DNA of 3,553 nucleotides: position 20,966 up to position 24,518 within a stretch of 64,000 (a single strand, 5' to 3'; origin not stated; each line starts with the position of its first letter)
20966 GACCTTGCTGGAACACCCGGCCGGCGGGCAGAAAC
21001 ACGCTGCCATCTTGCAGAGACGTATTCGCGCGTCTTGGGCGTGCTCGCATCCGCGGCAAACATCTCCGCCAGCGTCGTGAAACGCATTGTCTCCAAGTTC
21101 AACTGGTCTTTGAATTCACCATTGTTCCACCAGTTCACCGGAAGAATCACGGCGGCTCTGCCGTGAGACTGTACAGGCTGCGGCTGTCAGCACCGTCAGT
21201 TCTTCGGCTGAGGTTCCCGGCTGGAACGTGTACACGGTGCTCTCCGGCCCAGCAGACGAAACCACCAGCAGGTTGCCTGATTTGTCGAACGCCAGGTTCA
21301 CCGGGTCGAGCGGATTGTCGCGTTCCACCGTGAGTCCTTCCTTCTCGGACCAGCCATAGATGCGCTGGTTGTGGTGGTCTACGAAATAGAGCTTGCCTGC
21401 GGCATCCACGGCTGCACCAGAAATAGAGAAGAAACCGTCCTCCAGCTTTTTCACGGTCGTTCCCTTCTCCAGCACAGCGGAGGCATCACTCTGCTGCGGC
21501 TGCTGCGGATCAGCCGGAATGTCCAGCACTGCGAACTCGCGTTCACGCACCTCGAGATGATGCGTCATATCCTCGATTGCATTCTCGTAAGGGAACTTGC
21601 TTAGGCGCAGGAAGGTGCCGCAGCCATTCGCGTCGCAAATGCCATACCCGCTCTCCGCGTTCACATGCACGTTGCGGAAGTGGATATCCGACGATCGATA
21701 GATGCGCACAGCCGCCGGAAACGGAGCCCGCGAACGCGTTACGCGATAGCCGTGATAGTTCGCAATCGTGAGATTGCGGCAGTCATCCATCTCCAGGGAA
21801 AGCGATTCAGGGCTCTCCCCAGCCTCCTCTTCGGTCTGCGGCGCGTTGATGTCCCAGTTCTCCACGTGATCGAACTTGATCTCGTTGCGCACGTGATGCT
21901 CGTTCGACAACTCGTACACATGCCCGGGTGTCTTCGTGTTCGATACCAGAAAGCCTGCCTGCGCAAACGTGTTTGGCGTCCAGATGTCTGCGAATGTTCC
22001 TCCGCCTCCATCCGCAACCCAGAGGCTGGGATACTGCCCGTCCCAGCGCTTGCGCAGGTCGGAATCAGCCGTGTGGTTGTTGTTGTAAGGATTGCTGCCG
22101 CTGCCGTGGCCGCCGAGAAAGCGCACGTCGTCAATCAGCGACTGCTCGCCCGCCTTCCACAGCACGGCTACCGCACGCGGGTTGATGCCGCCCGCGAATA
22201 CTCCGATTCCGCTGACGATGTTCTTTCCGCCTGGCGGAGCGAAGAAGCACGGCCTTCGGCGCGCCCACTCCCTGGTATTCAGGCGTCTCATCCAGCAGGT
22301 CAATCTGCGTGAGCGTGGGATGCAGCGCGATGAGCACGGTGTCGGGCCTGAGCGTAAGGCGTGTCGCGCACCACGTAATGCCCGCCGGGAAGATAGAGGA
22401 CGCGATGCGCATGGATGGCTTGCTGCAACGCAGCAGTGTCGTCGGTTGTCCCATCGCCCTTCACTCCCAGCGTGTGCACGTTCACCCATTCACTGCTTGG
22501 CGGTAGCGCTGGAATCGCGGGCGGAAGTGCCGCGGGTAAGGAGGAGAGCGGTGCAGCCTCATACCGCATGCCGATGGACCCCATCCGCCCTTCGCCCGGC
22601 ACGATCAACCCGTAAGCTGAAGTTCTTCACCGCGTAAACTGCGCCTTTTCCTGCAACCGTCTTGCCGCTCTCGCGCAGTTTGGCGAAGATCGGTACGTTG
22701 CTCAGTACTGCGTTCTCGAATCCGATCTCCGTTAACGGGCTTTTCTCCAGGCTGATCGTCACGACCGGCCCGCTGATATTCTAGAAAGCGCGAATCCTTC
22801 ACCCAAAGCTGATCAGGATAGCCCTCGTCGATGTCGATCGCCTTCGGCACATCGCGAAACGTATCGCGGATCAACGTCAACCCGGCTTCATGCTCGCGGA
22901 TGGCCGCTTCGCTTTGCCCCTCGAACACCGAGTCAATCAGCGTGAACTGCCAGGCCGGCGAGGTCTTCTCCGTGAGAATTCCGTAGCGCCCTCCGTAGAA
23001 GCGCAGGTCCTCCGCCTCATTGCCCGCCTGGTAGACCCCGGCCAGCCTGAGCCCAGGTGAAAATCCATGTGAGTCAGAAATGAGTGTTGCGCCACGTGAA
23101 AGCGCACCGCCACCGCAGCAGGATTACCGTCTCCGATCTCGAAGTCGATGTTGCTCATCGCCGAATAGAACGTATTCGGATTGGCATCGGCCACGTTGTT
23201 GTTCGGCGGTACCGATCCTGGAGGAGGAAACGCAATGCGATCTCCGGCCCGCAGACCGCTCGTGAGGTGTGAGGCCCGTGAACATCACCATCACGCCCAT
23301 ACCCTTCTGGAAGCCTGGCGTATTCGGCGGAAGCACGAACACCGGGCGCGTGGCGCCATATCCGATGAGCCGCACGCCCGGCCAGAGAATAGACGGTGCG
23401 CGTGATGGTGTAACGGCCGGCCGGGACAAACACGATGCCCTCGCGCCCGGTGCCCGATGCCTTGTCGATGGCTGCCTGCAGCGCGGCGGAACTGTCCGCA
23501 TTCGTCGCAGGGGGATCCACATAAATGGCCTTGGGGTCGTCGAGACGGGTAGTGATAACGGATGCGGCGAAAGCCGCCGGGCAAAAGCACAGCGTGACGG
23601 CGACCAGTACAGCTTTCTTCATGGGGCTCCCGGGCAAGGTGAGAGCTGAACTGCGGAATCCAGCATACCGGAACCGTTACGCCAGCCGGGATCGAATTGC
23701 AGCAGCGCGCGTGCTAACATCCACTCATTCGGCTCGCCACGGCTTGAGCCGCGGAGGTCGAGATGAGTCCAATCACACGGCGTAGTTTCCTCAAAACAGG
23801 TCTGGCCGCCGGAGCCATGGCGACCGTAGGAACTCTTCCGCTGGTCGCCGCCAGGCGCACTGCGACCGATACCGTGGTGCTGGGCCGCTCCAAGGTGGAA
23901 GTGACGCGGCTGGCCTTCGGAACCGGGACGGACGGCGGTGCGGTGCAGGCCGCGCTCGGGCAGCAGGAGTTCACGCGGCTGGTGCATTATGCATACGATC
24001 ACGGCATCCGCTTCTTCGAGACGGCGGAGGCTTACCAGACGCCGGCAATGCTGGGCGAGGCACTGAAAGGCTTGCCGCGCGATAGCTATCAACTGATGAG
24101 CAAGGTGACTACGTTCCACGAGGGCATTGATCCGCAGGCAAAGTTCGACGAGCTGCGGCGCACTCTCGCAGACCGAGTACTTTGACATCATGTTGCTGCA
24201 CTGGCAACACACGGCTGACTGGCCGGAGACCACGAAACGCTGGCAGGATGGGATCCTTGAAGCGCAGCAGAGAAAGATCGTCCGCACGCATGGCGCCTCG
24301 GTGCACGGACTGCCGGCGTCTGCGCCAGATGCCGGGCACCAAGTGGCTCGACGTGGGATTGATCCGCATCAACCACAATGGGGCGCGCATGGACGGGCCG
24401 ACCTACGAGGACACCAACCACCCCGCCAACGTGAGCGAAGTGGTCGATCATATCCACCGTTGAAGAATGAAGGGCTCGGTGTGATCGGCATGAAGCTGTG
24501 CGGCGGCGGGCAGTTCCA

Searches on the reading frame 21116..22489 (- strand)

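Call 8: search_protein_families(library=pfam, proteins=[window:21116-22489:-], max_evalue=0.01)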
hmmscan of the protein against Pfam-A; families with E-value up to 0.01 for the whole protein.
window:21116-22489:- (457 aa): 0 families

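Call 58: search_protein_families(library=ncbifam, proteins=[window:21119-22489:-], max_evalue=0.001)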
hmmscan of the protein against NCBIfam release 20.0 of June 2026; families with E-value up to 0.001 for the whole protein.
window:21119-22489:- (457 aa): 1 family
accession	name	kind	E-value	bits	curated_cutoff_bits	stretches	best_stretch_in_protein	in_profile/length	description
NF033206.1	ScyE_fam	subfamily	0.00018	21.1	80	0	341-453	240-329/333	ScyD/ScyE family protein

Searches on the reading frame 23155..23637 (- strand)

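Call 8: search_protein_families(library=pfam, proteins=[window:23155-23637:-], max_evalue=0.01)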
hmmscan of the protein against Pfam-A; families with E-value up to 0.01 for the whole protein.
window:23155-23637:- (160 aa): 1 family
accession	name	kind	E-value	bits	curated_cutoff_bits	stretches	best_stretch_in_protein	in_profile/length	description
PF12708.12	Pect-lyase_RHGA_epim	-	4.2e-06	27.2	27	1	47-82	15-50/213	Rhamnogalacturonase A/epimerase, pectate lyase-like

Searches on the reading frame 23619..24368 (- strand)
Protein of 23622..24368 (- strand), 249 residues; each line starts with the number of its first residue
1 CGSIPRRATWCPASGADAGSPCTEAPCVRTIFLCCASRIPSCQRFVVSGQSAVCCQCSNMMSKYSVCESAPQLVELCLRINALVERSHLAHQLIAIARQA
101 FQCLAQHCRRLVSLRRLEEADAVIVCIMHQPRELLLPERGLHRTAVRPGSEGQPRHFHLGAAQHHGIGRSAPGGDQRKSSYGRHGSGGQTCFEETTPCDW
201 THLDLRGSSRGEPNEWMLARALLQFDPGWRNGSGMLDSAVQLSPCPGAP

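Call 8: search_protein_families(library=pfam, proteins=[window:23619-24287:-], max_evalue=0.01)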
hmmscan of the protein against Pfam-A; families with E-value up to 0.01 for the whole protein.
window:23619-24287:- (222 aa): 0 families

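Call 35: search_protein_families(library=pfam, proteins=[window:23622-24368:-], max_evalue=0.01)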
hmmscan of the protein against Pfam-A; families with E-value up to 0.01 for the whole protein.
window:23622-24368:- (249 aa): 0 families
